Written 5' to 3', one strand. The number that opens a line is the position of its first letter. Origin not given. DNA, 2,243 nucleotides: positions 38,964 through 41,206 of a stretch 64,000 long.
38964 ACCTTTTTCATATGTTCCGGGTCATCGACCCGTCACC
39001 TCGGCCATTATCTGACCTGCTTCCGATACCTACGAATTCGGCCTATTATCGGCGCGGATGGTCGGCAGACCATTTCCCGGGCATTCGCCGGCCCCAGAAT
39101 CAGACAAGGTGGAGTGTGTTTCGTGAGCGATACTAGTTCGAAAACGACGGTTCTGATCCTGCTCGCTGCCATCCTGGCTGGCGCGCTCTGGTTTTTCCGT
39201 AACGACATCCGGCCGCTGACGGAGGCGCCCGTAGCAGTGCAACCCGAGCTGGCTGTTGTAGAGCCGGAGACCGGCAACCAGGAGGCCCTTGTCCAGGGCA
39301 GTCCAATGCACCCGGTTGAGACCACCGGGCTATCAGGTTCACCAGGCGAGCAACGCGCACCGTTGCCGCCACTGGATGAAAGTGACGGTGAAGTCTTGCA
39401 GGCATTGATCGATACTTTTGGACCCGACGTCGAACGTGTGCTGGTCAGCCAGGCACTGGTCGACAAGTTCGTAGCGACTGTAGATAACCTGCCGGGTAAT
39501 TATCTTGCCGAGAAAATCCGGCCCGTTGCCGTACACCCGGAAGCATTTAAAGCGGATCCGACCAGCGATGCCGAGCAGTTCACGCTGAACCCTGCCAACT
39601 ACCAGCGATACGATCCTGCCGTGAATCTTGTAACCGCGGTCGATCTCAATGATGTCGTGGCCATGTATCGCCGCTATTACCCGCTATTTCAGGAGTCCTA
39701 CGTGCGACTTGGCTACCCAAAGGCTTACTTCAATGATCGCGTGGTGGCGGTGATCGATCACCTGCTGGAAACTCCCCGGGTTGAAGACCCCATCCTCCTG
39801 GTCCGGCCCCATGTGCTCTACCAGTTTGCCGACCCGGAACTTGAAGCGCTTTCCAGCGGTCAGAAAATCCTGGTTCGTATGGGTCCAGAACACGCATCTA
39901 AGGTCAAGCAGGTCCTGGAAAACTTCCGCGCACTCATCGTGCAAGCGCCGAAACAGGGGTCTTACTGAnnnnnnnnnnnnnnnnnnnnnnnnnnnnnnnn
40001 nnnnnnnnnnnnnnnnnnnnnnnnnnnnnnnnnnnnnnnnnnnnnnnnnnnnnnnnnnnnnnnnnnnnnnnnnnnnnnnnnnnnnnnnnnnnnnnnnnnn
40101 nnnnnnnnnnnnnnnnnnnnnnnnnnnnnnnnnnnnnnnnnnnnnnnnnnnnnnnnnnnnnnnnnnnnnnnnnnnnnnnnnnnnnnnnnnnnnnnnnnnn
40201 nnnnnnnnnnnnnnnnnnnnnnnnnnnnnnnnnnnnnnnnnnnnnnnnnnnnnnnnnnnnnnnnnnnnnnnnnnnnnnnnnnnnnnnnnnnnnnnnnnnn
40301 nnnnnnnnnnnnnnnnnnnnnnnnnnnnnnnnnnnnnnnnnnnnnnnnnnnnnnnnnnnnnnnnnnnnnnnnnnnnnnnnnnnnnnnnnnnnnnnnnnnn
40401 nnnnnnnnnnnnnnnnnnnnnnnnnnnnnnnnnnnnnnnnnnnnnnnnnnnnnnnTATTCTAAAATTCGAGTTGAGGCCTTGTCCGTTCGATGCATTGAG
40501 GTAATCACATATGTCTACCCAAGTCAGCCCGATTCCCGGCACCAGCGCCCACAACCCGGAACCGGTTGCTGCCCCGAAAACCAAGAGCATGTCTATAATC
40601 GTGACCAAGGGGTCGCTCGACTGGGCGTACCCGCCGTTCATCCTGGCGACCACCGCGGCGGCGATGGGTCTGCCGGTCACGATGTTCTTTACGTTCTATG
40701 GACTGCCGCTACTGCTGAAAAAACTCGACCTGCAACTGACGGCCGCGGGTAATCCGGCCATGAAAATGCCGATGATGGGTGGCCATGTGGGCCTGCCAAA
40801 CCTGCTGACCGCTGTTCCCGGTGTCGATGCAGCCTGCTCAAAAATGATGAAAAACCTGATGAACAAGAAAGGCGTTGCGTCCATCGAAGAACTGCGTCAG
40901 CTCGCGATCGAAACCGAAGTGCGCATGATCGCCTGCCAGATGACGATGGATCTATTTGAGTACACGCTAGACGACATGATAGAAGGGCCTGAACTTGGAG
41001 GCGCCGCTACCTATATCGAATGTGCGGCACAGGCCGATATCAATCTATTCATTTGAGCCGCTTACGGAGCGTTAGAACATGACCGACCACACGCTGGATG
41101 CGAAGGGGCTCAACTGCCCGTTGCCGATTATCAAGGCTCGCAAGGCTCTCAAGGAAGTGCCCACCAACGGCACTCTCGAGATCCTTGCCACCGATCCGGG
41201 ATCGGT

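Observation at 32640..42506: Chimeric duplication joining tonB plus an exbD relic to a second DUF3014 gene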

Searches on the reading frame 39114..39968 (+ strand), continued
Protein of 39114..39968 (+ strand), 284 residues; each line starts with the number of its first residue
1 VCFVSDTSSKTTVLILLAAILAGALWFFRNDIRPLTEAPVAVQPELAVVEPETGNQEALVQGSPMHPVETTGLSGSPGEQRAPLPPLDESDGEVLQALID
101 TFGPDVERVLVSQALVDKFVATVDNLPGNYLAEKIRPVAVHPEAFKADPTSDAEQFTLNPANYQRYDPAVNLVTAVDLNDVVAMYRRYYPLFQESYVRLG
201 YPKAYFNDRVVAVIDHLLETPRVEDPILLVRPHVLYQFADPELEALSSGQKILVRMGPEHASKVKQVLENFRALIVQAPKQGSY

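Call 66: find_encoding_contigs(protein=P0246, flank=10000, max_places=2)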
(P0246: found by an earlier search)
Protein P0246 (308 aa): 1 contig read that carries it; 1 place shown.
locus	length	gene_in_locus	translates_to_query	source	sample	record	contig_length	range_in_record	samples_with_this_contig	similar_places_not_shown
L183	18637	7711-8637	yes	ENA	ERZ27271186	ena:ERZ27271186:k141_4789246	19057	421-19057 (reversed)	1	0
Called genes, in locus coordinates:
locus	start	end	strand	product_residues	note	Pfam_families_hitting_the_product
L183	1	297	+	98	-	?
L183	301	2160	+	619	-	PF14559:TPR_19 (faint), PF07719:TPR_2 (faint)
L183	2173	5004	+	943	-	PF07719:TPR_2 (faint), PF13428:TPR_14 (faint), PF13432:TPR_16 (faint), PF14559:TPR_19 (faint), PF13174:TPR_6 (faint)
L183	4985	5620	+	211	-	PF00515:TPR_1 (faint), PF07719:TPR_2 (faint), PF13181:TPR_8 (faint), PF14559:TPR_19 (weak), PF13432:TPR_16 (weak), PF13428:TPR_14 (weak), PF13432:TPR_16, PF13414:TPR_11 (weak), +3 more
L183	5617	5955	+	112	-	-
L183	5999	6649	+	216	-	PF01618:MotA_ExbB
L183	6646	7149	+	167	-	PF02472:ExbD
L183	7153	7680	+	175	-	PF02472:ExbD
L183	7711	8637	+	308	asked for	-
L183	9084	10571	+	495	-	PF12146:Hydrolase_4, PF12697:Abhydrolase_6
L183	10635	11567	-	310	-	PF00672:HAMP, PF00512:HisKA, PF02518:HATPase_c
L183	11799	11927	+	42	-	-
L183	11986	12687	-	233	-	PF00072:Response_reg, PF00486:Trans_reg_C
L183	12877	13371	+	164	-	PF13833:EF-hand_8 (faint), PF00036:EF-hand_1 (faint), PF13202:EF-hand_5 (faint), PF13405:EF-hand_6 (faint), PF13499:EF-hand_7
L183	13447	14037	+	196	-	PF08547:CIA30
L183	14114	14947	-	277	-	PF11219:DUF3014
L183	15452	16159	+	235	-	PF11769:DUF3313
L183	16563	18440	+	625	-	PF13424:TPR_12 (faint), PF00515:TPR_1 (faint), PF07719:TPR_2 (faint), PF13181:TPR_8 (faint), PF13428:TPR_14 (faint), PF13432:TPR_16 (faint), PF14559:TPR_19 (faint), PF13414:TPR_11 (faint), +1 more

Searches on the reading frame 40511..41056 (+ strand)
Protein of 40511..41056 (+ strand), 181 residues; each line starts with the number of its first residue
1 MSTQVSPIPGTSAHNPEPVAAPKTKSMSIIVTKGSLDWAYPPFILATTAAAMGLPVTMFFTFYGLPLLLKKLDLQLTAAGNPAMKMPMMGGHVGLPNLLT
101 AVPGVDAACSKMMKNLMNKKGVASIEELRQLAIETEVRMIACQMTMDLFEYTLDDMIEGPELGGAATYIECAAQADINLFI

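Call 6: search_protein_families(library=pfam, proteins=[window:40511-41056:+], max_evalue=0.01)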
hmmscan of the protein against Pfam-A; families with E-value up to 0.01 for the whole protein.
window:40511-41056:+ (181 aa): 2 families
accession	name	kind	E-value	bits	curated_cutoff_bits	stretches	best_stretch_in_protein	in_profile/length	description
PF13686.11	DrsE_2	-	5.6e-49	166.5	25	1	24-180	2-156/156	DsrE/DsrF/DrsH-like family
PF02635.20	DsrE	-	2.3e-07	31.4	22.7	1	121-176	56-111/116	DsrE/DsrF-like family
